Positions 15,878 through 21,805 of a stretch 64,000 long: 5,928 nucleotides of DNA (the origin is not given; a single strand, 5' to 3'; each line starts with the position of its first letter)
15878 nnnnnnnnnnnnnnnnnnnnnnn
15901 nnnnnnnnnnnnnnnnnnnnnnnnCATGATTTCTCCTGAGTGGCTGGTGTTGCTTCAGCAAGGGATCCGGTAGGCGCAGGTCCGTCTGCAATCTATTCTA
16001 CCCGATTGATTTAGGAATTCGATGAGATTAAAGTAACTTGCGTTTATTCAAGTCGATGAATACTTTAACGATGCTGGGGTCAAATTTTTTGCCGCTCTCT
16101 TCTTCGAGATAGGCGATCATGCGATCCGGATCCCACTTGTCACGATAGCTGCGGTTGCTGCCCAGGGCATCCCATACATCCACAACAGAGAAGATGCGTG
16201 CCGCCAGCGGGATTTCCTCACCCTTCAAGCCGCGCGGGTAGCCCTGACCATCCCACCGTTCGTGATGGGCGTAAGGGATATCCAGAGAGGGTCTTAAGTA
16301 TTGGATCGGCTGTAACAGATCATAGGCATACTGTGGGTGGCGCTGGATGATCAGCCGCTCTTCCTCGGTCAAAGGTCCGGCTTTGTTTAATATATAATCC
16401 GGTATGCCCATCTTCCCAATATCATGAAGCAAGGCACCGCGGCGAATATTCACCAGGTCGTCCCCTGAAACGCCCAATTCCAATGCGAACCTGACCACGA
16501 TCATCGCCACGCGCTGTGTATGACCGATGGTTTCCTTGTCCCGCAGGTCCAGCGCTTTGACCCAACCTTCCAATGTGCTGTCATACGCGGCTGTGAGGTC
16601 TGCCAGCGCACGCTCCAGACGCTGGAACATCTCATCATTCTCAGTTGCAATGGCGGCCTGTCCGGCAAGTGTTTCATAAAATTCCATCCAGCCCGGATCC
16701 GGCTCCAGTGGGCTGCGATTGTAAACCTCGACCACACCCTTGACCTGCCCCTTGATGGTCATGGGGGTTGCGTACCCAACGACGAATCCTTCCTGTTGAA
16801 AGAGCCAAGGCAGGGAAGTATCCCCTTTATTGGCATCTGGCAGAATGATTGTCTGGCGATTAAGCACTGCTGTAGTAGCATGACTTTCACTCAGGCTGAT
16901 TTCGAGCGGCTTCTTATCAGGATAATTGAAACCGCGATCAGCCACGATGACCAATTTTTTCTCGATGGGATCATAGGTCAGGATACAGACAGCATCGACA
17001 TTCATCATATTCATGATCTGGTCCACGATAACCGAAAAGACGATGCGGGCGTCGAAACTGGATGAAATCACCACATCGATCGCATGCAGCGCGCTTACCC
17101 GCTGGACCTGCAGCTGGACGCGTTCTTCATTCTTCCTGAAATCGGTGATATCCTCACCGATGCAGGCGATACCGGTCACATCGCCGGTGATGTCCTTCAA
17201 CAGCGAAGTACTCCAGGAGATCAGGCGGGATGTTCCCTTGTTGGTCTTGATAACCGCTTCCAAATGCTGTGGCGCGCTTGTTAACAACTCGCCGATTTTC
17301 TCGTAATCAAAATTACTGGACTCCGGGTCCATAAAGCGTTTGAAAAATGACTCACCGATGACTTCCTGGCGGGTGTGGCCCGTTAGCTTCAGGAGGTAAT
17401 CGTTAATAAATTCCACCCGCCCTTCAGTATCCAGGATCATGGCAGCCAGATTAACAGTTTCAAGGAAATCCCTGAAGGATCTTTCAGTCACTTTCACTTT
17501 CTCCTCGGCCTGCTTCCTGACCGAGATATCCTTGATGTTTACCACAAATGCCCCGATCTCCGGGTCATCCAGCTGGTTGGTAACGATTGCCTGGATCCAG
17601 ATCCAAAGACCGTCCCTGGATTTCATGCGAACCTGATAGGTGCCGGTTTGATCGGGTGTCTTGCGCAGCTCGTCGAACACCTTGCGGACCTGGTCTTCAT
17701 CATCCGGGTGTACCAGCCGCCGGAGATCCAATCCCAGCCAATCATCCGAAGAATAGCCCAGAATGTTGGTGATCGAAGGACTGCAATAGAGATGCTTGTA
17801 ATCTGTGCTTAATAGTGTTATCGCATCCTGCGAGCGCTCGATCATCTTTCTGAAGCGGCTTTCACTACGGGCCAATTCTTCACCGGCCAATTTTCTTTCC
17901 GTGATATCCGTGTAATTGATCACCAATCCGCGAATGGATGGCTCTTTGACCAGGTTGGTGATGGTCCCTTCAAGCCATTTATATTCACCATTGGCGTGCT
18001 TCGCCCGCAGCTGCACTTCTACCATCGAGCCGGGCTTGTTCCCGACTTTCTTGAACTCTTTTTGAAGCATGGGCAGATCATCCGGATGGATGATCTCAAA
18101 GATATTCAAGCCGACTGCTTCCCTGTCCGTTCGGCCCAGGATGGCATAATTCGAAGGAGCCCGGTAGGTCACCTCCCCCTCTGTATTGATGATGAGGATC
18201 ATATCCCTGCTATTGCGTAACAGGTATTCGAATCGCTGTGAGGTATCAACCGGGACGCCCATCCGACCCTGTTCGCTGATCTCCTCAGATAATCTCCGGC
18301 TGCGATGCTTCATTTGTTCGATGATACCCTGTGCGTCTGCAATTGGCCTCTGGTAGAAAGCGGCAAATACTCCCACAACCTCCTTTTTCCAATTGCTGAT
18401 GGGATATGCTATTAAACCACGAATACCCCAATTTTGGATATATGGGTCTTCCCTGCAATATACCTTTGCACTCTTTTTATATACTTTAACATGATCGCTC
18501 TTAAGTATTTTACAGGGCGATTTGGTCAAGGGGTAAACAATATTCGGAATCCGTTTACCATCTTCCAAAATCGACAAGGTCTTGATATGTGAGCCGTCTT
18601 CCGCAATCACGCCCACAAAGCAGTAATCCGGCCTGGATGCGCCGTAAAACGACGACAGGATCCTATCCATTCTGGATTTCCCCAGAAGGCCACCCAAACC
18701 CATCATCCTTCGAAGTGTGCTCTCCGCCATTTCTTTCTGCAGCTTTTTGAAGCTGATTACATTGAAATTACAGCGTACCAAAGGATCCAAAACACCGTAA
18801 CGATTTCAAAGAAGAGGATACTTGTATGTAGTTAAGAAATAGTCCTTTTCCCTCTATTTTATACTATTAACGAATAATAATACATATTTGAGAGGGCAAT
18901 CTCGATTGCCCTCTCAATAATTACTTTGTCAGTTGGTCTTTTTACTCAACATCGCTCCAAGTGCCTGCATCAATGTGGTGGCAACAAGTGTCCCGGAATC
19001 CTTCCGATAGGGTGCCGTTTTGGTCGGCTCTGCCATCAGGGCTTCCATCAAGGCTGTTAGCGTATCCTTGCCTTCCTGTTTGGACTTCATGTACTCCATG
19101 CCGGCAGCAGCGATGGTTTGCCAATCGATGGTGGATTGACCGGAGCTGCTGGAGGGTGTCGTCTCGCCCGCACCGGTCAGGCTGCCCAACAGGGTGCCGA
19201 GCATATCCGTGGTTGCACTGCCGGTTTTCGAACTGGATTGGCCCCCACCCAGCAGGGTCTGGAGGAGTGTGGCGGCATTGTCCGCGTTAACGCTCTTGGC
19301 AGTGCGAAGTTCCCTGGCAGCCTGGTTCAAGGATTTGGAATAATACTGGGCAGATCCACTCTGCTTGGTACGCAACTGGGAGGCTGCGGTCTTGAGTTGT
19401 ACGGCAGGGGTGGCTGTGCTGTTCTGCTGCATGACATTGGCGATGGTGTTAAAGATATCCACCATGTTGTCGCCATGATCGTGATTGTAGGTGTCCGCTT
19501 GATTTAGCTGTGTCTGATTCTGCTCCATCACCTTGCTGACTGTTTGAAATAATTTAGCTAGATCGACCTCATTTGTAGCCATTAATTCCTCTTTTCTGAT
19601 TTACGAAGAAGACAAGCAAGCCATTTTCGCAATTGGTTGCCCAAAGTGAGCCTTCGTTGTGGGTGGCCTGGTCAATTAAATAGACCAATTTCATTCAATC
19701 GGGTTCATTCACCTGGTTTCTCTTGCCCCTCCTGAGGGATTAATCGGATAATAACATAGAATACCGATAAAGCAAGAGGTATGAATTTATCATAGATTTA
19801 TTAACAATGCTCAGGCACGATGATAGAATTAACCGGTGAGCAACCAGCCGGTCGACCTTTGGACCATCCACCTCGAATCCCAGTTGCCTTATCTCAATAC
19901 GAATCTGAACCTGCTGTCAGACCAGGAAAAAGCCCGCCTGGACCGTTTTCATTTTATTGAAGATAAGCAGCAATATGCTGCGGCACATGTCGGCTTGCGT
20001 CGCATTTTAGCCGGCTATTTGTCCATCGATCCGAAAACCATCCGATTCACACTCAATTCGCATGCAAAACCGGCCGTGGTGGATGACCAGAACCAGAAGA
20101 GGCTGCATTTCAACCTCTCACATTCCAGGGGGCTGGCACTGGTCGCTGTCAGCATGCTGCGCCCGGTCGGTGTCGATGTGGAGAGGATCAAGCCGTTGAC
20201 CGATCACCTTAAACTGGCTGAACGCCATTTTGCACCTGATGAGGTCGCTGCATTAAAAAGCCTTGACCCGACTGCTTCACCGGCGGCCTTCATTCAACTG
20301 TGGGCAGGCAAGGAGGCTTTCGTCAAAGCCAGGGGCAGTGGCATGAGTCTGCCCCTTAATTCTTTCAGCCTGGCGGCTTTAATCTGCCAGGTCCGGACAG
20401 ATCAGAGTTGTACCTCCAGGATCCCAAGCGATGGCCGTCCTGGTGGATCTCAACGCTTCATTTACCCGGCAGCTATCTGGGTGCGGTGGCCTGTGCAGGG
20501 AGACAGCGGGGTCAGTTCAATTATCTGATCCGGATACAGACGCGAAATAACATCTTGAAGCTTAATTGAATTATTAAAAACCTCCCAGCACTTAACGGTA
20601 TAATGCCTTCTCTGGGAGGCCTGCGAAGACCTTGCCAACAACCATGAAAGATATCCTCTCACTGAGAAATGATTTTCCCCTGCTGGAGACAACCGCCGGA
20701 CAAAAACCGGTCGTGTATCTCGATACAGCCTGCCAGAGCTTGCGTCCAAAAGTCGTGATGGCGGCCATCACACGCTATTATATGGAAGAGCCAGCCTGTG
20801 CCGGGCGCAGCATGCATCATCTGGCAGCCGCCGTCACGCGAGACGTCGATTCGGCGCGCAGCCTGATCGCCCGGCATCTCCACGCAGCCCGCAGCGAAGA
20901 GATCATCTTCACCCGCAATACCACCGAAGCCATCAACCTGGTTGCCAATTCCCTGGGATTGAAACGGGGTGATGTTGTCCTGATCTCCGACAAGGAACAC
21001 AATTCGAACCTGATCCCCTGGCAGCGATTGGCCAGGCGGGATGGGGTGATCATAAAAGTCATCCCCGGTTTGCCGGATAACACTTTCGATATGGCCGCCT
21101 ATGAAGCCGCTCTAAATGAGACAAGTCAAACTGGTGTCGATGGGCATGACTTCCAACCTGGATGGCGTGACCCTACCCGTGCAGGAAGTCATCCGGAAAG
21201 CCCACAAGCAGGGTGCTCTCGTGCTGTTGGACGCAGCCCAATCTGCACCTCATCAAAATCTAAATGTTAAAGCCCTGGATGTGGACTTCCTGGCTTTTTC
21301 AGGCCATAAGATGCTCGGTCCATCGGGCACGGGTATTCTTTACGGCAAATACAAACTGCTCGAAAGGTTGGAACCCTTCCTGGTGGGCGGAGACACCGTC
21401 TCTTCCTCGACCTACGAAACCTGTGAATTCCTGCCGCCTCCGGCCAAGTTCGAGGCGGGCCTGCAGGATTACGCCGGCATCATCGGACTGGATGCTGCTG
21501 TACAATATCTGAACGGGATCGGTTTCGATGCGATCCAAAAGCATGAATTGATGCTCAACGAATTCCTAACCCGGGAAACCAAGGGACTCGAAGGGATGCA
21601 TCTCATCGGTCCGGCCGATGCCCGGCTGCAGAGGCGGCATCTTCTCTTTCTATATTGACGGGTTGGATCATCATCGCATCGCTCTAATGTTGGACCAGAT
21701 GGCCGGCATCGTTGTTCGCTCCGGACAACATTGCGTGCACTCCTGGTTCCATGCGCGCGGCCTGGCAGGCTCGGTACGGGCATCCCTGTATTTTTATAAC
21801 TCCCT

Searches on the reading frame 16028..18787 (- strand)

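Call 20: search_protein_families(library=pfam, proteins=[window:16028-18787:-], max_evalue=0.00001)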
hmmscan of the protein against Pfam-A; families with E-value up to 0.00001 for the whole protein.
window:16028-18787:- (919 aa): 10 families
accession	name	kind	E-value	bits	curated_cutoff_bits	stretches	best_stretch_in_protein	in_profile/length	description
PF13487.12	HD_5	-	4e-39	134.5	27.2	1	744-906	5-170/170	HD domain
PF08447.18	PAS_3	-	1.4e-32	112.3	25.6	2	333-405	2-75/89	PAS fold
PF13426.13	PAS_9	-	1.3e-31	109.3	27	2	449-549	4-103/103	PAS domain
PF00989.32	PAS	-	8.2e-28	97.1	22.6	2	311-421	2-113/113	PAS fold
PF08448.16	PAS_4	-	8.9e-19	68.2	23.1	1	443-551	2-109/110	PAS fold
PF01966.28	HD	-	3.7e-18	66.3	22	1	754-874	2-115/116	HD domain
PF13188.13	PAS_8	-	2.7e-12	46.5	21.8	0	438-482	3-47/65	PAS domain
PF14598.12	PAS_11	-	1.4e-11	44.8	25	1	324-401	6-82/109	PAS domain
PF01590.32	GAF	-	3.2e-11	44.3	22.4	1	583-714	5-132/133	GAF domain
PF13185.12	GAF_2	-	8.9e-10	39.3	28.6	1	581-714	5-134/136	GAF domain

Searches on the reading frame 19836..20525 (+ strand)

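Call 12: search_protein_families(library=pfam, proteins=[window:19836-20525:+], max_evalue=0.00001)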
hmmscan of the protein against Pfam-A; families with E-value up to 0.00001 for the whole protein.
window:19836-20525:+ (230 aa): 2 families
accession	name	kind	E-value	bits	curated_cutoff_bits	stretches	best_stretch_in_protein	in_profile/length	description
PF01648.25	ACPS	-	8.9e-18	64.8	25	1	110-179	1-76/111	4'-phosphopantetheinyl transferase superfamily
PF22624.1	AASDHPPT_N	-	2.5e-11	44.1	27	1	21-104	11-96/100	4'-phosphopantetheinyl transferase, N-terminal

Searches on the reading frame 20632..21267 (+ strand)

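Call 12: search_protein_families(library=pfam, proteins=[window:20632-21267:+], max_evalue=0.00001)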
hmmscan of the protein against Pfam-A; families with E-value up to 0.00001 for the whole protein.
window:20632-21267:+ (212 aa): 1 family
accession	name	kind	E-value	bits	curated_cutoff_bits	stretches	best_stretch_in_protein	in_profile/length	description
PF00266.25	Aminotran_5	-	2.8e-36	125.7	21.5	1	28-165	1-140/371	Aminotransferase class-V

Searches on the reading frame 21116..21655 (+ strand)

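Call 12: search_protein_families(library=pfam, proteins=[window:21116-21655:+], max_evalue=0.00001)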
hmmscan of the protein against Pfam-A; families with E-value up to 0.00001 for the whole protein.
window:21116-21655:+ (180 aa): 1 family
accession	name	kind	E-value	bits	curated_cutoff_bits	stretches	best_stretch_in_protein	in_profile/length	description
PF00266.25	Aminotran_5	-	7.7e-52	176.9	21.5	1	3-170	139-306/371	Aminotransferase class-V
